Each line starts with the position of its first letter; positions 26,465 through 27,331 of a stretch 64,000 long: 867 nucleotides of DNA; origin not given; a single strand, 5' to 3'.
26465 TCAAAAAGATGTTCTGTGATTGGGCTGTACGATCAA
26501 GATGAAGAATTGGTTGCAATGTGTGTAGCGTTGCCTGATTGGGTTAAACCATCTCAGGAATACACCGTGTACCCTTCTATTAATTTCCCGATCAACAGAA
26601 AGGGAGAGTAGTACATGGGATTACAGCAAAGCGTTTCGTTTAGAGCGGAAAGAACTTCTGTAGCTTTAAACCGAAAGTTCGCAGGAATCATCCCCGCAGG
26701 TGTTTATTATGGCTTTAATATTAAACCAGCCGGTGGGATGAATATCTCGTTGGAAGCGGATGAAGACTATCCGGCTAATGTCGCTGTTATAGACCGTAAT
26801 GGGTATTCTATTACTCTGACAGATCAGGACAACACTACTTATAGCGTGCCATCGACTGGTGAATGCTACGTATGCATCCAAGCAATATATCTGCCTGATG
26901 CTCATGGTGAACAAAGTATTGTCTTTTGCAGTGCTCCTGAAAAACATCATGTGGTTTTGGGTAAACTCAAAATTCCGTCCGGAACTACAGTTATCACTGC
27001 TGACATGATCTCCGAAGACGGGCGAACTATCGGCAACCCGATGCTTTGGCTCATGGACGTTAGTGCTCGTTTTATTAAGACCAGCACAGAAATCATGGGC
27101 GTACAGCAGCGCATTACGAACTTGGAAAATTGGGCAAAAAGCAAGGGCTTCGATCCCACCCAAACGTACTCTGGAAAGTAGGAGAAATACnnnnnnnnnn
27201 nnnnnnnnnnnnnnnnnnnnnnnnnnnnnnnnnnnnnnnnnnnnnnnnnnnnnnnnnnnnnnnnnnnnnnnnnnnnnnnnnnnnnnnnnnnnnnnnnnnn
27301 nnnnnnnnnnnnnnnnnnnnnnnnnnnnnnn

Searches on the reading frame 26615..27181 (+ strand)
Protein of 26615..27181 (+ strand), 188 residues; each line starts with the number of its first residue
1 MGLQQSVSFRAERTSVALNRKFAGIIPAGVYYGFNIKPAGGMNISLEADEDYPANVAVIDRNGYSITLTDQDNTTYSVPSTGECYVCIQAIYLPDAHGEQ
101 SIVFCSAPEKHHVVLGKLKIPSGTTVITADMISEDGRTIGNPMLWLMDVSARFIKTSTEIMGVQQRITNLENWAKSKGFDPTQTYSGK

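Call 7: search_protein_families(library=pfam, proteins=[window:26615-27181:+], max_evalue=0.01)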
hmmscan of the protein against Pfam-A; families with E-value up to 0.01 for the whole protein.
window:26615-27181:+ (188 aa): 0 families

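Call 10: search_protein_families(library=phrogs, proteins=[window:26615-27181:+], max_evalue=0.001)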
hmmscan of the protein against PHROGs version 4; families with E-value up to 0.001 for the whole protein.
window:26615-27181:+ (188 aa): 4 families
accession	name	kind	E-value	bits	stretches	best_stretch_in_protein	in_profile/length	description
phrog_19162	-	unknown function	3.7e-20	73.1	1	7-138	28-169/419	-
phrog_2631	-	tail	4.4e-11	43.1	1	14-90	31-109/644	tail fiber protein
phrog_454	-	tail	6.1e-09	35.5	1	15-79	65-131/1376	tail fiber protein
phrog_5454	-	tail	2.4e-05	23.3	1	11-92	30-112/1229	tail fiber protein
